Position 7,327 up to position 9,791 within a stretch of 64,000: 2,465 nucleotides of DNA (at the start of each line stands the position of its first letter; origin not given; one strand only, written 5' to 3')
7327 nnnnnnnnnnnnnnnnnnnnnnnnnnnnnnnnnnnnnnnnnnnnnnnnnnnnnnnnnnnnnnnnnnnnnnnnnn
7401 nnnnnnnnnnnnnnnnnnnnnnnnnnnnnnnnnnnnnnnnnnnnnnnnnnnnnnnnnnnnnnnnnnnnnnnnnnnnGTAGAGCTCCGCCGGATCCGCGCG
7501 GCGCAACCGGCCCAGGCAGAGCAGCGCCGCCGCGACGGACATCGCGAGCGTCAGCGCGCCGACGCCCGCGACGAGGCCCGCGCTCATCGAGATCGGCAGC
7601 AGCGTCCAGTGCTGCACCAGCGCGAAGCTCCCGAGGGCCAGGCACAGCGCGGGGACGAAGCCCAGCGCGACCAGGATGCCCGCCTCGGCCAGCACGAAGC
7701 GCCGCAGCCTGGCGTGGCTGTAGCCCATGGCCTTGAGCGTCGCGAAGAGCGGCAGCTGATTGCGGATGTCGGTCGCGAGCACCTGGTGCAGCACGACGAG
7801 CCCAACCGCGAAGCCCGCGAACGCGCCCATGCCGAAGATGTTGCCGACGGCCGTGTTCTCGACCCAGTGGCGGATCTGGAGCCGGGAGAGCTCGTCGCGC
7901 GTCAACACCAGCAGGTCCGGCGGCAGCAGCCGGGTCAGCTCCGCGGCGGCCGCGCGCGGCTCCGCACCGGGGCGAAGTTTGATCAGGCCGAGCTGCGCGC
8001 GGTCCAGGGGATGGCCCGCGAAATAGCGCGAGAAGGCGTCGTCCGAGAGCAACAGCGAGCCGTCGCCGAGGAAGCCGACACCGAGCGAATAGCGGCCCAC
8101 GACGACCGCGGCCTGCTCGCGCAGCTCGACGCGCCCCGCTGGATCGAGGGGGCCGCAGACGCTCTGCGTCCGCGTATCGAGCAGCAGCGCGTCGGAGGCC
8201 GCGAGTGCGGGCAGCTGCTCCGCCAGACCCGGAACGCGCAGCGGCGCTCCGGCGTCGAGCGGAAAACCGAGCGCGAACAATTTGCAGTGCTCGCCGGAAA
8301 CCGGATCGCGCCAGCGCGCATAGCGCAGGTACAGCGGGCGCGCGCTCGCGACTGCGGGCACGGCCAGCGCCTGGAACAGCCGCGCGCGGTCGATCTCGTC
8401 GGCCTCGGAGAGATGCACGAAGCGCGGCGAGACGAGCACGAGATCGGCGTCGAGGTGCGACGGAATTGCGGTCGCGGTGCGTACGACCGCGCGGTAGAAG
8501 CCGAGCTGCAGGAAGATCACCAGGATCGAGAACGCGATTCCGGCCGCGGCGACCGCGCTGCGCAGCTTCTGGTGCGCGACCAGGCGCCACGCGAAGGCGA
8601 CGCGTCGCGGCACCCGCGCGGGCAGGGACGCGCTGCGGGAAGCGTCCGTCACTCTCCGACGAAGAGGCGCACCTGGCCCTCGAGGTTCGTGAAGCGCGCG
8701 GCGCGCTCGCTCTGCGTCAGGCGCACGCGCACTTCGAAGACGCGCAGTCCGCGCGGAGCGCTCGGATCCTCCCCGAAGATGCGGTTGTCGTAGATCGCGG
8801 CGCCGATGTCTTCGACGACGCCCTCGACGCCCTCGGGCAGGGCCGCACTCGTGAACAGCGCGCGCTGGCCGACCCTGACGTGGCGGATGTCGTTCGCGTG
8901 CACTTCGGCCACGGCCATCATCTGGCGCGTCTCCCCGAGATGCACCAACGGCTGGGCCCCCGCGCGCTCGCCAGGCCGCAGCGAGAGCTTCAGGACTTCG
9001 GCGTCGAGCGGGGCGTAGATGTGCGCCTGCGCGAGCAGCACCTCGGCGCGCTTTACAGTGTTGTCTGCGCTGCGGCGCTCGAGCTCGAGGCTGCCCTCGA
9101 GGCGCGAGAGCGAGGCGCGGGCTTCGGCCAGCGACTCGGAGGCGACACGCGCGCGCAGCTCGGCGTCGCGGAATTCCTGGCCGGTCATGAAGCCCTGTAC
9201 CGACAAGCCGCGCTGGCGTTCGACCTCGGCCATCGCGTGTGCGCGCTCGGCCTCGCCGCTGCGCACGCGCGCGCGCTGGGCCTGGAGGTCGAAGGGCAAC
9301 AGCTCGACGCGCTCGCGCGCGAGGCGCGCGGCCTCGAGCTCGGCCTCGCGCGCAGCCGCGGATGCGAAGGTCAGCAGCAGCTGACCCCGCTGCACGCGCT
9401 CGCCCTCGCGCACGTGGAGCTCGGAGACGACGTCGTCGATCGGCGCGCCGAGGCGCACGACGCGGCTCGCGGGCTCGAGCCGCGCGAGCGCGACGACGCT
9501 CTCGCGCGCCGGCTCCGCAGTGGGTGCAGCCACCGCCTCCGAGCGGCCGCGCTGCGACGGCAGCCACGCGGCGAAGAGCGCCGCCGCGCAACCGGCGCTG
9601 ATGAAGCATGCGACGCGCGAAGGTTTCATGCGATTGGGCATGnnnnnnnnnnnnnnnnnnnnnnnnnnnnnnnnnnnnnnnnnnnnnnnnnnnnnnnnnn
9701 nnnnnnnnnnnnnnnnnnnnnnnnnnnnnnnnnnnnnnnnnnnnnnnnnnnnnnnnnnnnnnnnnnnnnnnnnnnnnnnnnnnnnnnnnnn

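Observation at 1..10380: PEP-mutase phosphonate cluster converging on a CDP-alcohol transferase + DevBCA-type exporter operon: candidate phosphonolipid synthesis-and-export system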

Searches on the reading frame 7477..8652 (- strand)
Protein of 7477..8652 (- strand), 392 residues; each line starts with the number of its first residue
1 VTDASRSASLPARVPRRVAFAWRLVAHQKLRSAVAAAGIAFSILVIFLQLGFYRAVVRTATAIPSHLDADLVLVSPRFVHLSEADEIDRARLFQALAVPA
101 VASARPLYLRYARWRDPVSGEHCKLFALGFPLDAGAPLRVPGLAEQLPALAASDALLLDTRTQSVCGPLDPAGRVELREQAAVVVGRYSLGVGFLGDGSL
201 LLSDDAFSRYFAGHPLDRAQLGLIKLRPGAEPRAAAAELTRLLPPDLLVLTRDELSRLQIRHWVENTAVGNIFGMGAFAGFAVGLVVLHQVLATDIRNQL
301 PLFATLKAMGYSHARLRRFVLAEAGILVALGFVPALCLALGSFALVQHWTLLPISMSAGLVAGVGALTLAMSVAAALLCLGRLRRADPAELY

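Call 6: search_protein_families(library=pfam, proteins=[window:7477-8652:-], max_evalue=0.01)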
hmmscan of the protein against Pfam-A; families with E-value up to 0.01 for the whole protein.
window:7477-8652:- (392 aa): 2 families
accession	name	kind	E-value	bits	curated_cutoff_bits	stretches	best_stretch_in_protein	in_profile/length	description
PF02687.27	FtsX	-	4.3e-10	40.1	25.5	1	277-388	4-120/120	FtsX-like permease C-terminal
PF12704.14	MacB_PCD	-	0.00011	23.1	27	1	32-241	1-206/207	MacB-like periplasmic core domain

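Call 7: search_protein_families(library=ncbifam, proteins=[window:7477-8652:-], max_evalue=0.01)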
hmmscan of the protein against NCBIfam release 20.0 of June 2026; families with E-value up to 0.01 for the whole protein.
window:7477-8652:- (392 aa): 1 family
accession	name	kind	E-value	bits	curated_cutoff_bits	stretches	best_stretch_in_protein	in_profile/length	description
TIGR01185.1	devC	equivalog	8.3e-73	245.5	290.35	1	19-392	2-380/380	ABC transporter permease DevC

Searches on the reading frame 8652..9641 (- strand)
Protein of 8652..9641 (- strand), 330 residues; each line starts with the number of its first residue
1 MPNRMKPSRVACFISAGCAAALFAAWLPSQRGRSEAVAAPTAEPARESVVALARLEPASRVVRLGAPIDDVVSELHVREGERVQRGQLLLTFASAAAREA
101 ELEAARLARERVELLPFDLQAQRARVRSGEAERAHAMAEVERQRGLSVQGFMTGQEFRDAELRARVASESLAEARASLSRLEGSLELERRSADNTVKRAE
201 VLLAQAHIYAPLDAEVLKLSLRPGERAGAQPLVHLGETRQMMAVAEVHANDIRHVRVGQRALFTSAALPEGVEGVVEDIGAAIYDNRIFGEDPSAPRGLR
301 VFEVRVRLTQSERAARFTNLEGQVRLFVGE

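Call 6: search_protein_families(library=pfam, proteins=[window:8652-9641:-], max_evalue=0.01)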
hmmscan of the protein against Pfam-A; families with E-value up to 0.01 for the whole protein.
window:8652-9641:- (330 aa): 3 families
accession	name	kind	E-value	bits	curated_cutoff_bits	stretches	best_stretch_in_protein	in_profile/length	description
PF13437.12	HlyD_3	-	8.5e-13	49.4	22.2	2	208-311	2-96/106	HlyD family secretion protein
PF16576.10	HlyD_D23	-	1e-12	48.3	30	2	60-281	18-186/214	Barrel-sandwich domain of CusB or HlyD membrane-fusion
PF13533.13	Biotin_lipoyl_2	-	0.0014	18.9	29.8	1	71-91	10-30/32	Biotin-lipoyl like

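Call 7: search_protein_families(library=ncbifam, proteins=[window:8652-9641:-], max_evalue=0.01)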
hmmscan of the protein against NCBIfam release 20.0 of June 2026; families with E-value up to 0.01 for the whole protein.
window:8652-9641:- (330 aa): 11 families
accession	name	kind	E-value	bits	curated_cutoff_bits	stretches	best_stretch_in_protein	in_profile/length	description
TIGR02971.1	heterocyst_DevB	subfamily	2.1e-49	168.7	129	1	49-325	1-326/327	ABC exporter membrane fusion protein, DevB family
NF007785.0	PRK10476.1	equivalog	6e-16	58.2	376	1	61-286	48-291/347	multidrug transporter subunit MdtN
TIGR00998.1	8a0101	subfamily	1.5e-14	53.7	390.8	1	72-282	53-284/334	EmrA/EmrK family multidrug efflux transporter periplasmic adaptor subunit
TIGR01730.1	RND_mfp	subfamily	8.6e-13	47.9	94.9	2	190-307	119-226/322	efflux RND transporter periplasmic adaptor subunit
NF008606.0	PRK11578.1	equivalog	2.9e-11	43.1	342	1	46-279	47-262/371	macrolide transporter subunit MacA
TIGR00999.1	8a0102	subfamily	2.2e-09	36.8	319.3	1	120-283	23-171/271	CzcB/NccB family metal efflux transporter periplasmic adaptor subunit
TIGR01843.1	type_I_hlyD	subfamily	3.6e-07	29.5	208.65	1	71-212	53-186/422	HlyD family type I secretion periplasmic adaptor subunit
TIGR01000.1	bacteriocin_acc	subfamily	0.00041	19.3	258.85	1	49-99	48-98/457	bacteriocin secretion accessory protein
NF002939.0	PRK03598.1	equivalog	0.00056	19.2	393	1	60-208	43-200/332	secretion protein HlyD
NF011715.0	PRK15136.1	equivalog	0.0012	17.6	563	1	62-266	62-277/390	multidrug efflux MFS transporter periplasmic adaptor subunit EmrA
TIGR03794.1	NHLM_micro_HlyD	equivalog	0.0047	15.9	156.2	1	58-218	55-191/421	NHLP bacteriocin system secretion protein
